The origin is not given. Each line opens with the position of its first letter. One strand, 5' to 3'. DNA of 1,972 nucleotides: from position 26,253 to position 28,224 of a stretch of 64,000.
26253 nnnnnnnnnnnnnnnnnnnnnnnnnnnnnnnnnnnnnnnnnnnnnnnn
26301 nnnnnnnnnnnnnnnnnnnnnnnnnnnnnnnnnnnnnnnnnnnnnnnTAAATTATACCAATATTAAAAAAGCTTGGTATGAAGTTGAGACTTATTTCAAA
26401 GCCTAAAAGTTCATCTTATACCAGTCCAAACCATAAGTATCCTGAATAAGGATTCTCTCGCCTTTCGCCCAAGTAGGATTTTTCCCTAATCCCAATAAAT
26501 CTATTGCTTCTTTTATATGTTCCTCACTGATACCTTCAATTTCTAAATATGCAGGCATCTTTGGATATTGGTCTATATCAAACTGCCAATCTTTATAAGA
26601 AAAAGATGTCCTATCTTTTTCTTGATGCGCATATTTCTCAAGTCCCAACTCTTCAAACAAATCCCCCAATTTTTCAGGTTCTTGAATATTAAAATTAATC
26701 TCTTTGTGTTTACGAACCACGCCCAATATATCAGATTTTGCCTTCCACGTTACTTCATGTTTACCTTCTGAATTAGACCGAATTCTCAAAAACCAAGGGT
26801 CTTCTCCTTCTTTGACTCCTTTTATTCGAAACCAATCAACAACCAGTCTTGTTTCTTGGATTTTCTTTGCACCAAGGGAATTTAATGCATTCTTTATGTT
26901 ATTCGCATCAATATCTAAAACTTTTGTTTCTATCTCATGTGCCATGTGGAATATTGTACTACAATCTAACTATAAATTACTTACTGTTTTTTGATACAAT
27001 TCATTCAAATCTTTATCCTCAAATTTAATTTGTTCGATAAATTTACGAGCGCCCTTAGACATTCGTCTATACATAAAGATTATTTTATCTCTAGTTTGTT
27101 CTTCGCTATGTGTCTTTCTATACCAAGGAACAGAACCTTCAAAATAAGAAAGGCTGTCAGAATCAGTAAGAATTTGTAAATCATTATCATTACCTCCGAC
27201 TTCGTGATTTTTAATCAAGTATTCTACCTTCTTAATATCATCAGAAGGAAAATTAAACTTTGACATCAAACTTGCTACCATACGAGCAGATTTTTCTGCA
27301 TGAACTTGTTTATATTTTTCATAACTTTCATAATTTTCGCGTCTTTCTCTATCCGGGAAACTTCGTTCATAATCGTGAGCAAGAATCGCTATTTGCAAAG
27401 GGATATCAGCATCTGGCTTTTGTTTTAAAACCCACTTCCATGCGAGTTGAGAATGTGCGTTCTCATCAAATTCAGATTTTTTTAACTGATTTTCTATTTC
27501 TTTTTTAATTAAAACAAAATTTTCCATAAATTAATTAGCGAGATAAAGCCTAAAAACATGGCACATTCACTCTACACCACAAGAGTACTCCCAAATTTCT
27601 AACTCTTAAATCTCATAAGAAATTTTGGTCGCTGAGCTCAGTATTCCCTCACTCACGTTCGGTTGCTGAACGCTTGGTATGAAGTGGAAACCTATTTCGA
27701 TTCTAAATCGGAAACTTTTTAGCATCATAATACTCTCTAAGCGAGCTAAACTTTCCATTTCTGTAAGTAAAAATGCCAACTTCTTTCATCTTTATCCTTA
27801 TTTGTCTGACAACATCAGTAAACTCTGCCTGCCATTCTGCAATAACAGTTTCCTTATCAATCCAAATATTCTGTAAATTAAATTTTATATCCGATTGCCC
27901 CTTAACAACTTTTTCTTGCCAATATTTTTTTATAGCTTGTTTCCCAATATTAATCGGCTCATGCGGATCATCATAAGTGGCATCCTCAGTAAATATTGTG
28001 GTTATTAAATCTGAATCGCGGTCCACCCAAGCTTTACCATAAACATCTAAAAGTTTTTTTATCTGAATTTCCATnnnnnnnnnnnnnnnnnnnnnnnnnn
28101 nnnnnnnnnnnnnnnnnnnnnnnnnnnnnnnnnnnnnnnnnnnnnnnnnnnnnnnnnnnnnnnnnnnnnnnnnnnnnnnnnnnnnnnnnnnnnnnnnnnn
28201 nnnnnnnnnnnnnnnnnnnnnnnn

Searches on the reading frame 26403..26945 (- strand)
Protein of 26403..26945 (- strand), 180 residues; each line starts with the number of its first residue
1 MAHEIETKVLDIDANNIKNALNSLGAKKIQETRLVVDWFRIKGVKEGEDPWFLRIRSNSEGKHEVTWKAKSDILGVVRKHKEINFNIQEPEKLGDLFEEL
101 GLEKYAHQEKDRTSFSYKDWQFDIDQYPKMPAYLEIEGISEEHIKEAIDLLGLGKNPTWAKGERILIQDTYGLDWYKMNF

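Call 9: search_protein_families(library=pfam, proteins=[window:26403-26945:-])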
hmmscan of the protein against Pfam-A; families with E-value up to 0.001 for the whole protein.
window:26403-26945:- (180 aa): 1 family
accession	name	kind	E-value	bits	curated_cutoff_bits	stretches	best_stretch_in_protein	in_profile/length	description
PF01928.26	CYTH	-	1.1e-07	32.3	23.2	1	3-147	2-156/179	CYTH domain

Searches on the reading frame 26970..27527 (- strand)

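Call 9: search_protein_families(library=pfam, proteins=[window:26970-27527:-])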
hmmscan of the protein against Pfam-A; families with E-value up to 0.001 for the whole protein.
window:26970-27527:- (185 aa): 1 family
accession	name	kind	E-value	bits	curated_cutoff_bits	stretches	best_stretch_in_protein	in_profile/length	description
PF13875.12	DUF4202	-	6.8e-22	78.6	35.1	1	17-172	23-178/183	Domain of unknown function (DUF4202)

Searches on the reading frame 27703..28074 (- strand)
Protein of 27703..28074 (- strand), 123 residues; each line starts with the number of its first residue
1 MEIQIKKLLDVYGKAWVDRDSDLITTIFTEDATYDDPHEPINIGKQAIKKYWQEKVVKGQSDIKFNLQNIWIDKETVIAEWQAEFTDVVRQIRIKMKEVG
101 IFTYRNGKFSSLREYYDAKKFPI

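Call 9: search_protein_families(library=pfam, proteins=[window:27703-28074:-])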
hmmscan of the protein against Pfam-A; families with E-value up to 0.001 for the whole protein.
window:27703-28074:- (123 aa): 3 families
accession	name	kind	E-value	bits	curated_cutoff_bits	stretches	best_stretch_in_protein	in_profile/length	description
PF12680.13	SnoaL_2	-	5.9e-13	49.7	27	1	14-110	6-100/102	SnoaL-like domain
PF07366.18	SnoaL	-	1.4e-05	25.4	28.4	1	8-117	3-118/126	SnoaL-like polyketide cyclase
PF14534.12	DUF4440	-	8.6e-05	23.4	25.2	1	5-107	1-103/107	Domain of unknown function (DUF4440)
